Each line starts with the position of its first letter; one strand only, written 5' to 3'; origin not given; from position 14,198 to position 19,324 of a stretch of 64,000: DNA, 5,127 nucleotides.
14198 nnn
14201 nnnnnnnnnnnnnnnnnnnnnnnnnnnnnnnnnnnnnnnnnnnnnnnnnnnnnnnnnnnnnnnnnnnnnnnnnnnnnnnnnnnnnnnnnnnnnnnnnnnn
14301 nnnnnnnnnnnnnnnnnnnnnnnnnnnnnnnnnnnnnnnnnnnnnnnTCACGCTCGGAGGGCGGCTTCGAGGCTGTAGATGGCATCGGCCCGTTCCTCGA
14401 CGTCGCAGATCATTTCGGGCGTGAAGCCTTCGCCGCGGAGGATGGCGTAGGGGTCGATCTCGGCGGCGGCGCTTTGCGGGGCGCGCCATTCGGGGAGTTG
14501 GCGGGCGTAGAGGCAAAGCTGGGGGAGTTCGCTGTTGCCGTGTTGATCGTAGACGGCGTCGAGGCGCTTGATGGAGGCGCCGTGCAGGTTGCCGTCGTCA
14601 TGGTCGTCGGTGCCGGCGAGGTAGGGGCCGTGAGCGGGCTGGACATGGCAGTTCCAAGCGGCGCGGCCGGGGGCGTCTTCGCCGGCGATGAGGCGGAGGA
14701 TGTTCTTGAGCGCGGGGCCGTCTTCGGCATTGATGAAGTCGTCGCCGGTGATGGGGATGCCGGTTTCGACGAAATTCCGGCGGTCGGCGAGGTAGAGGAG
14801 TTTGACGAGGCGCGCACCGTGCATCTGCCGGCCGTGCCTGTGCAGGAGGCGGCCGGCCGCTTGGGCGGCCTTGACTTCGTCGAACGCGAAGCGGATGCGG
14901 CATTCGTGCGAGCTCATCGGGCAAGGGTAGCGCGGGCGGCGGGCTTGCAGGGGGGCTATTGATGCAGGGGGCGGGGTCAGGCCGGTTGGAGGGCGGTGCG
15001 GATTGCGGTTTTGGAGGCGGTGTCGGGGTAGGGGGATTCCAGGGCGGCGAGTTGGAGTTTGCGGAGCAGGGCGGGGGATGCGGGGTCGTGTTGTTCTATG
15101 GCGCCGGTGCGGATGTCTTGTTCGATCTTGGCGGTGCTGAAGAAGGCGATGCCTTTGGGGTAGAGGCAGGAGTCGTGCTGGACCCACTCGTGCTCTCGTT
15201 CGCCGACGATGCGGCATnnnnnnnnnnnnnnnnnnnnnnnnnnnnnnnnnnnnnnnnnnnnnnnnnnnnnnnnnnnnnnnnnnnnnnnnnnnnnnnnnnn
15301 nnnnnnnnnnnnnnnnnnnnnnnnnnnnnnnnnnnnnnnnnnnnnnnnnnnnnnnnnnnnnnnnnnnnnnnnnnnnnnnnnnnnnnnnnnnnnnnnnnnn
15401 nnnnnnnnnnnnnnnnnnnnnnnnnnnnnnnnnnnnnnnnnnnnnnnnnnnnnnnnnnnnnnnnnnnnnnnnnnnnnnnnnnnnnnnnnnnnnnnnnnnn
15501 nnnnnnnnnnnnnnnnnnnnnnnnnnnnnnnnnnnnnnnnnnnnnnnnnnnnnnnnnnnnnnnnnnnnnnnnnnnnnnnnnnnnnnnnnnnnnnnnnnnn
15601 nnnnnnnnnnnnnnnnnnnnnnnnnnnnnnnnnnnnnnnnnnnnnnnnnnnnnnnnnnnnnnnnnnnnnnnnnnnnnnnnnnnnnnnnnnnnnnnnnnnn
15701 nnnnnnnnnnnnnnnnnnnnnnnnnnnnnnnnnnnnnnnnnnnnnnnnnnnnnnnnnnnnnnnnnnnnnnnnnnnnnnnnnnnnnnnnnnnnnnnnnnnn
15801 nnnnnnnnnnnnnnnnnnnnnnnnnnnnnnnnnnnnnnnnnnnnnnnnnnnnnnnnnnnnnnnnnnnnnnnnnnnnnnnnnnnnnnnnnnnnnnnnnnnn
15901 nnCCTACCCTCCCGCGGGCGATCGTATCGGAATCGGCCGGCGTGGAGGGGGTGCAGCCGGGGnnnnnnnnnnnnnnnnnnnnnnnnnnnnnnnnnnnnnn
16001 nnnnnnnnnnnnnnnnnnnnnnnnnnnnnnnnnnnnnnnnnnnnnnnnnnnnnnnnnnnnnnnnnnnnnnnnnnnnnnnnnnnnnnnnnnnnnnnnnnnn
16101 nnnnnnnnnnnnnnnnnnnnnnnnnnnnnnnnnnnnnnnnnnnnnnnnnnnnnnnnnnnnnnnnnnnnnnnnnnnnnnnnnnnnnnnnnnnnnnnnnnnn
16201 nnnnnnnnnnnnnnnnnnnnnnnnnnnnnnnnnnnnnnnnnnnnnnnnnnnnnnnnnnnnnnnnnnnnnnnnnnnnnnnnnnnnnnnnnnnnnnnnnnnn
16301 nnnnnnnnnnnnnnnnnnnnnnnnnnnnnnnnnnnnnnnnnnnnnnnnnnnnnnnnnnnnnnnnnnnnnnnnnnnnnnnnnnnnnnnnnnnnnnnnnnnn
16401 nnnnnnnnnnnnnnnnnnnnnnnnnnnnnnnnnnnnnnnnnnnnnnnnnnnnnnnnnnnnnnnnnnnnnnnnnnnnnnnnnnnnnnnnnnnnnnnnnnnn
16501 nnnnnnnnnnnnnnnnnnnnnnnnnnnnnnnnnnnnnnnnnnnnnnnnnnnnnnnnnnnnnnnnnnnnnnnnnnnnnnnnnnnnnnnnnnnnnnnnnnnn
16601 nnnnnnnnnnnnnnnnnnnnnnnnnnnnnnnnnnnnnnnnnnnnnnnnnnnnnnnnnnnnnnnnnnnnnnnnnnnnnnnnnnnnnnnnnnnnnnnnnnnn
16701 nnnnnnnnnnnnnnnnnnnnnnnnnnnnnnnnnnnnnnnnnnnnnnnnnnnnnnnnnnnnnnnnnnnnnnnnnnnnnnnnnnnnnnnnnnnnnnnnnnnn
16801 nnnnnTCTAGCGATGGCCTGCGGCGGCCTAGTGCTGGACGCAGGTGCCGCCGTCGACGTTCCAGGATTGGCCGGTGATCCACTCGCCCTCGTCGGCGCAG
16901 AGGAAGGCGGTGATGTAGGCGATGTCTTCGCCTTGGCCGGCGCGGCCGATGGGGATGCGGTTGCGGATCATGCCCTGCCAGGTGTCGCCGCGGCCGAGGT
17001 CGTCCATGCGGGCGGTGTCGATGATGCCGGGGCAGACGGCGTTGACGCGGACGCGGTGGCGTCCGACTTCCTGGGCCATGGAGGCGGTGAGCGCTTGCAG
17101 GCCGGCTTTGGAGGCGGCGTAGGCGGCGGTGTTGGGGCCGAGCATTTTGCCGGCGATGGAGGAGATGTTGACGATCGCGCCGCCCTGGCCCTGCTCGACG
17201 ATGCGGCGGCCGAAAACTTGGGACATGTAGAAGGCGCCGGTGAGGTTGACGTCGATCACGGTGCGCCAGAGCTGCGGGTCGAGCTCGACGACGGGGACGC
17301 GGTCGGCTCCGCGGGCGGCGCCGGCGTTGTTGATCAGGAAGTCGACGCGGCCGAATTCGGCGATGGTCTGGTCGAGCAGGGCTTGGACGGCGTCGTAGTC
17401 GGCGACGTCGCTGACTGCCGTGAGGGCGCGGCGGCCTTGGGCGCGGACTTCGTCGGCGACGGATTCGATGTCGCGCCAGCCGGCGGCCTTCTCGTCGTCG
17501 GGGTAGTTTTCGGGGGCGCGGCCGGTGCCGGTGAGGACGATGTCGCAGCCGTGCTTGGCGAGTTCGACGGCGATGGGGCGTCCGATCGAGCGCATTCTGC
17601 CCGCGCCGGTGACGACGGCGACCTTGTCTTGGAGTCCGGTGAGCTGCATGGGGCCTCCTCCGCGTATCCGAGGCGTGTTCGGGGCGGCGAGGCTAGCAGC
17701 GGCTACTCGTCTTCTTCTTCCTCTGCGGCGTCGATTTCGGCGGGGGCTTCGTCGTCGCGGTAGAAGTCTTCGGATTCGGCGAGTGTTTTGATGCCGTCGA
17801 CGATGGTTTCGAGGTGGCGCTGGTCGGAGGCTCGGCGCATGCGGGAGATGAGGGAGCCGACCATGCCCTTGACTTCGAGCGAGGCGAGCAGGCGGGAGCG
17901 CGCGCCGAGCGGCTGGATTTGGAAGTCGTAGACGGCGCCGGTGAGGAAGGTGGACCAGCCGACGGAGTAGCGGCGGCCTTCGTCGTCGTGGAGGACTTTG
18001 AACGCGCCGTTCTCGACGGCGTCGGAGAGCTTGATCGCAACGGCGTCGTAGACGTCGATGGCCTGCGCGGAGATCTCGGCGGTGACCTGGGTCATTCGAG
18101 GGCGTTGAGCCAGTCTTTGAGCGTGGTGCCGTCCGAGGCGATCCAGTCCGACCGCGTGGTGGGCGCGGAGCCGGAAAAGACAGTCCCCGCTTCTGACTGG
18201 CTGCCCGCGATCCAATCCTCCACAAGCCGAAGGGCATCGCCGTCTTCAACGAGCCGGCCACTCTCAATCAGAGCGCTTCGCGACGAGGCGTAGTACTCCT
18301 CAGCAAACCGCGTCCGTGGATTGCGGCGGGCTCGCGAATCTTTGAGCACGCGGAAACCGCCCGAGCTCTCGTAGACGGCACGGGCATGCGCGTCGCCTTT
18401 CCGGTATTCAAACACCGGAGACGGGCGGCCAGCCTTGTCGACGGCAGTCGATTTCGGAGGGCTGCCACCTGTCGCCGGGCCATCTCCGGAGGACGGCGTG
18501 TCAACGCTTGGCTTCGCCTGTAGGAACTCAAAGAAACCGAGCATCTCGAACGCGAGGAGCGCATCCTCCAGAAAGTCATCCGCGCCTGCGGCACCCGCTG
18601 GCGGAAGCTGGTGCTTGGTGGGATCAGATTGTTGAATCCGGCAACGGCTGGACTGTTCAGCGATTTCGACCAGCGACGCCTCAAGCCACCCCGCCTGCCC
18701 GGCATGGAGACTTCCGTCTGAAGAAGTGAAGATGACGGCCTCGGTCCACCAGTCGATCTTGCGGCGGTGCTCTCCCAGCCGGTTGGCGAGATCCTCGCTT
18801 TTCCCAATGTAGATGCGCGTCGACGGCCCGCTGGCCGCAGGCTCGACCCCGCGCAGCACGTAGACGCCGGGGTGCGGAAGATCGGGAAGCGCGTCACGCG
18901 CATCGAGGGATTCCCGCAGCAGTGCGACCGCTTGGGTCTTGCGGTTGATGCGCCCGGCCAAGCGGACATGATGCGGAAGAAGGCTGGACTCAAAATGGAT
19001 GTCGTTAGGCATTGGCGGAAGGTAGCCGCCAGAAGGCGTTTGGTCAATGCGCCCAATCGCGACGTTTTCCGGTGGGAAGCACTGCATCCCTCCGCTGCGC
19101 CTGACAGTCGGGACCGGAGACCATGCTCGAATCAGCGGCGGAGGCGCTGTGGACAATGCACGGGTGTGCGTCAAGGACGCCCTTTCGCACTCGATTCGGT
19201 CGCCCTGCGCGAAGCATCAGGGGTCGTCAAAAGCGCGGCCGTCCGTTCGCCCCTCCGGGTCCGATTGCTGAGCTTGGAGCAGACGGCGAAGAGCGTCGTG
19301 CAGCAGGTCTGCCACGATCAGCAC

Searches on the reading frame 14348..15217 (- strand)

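Call 101: search_protein_families(library=pfam, max_evalue=0.001, proteins=[window:14348-15217:-])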
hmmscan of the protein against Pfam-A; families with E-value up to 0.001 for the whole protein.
window:14348-15217:- (289 aa): 1 family
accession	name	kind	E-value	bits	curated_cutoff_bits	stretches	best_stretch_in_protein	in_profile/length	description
PF13274.11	SocA_Panacea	-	3.8e-09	37.9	25.7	1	137-244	1-112/113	Antitoxin SocA-like, Panacea domain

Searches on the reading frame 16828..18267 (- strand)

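Call 101: search_protein_families(library=pfam, max_evalue=0.001, proteins=[window:16828-18267:-])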
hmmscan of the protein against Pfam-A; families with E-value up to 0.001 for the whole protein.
window:16828-18267:- (479 aa): 4 families
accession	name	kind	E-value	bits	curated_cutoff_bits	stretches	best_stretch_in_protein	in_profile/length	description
PF13561.12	adh_short_C2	-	5.6e-59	200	27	1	221-474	1-234/236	Enoyl-(Acyl carrier protein) reductase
PF00106.31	adh_short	-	1.5e-49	168.6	26.6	1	215-423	1-189/195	short chain dehydrogenase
PF08659.16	KR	-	2.9e-11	44.1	22.6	1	220-399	6-165/180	KR domain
PF23441.1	SDR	-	7.3e-06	26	27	1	288-475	70-255/258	SDR-like rossmann domain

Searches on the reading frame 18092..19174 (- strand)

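Call 101: search_protein_families(library=pfam, max_evalue=0.001, proteins=[window:18092-19174:-])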
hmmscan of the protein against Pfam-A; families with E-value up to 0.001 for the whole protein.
window:18092-19174:- (360 aa): 1 family
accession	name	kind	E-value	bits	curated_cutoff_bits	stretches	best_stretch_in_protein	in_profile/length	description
PF14267.11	DUF4357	-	2.7e-05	24.4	38.4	1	299-352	1-54/54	Domain of unknown function (DUF4357)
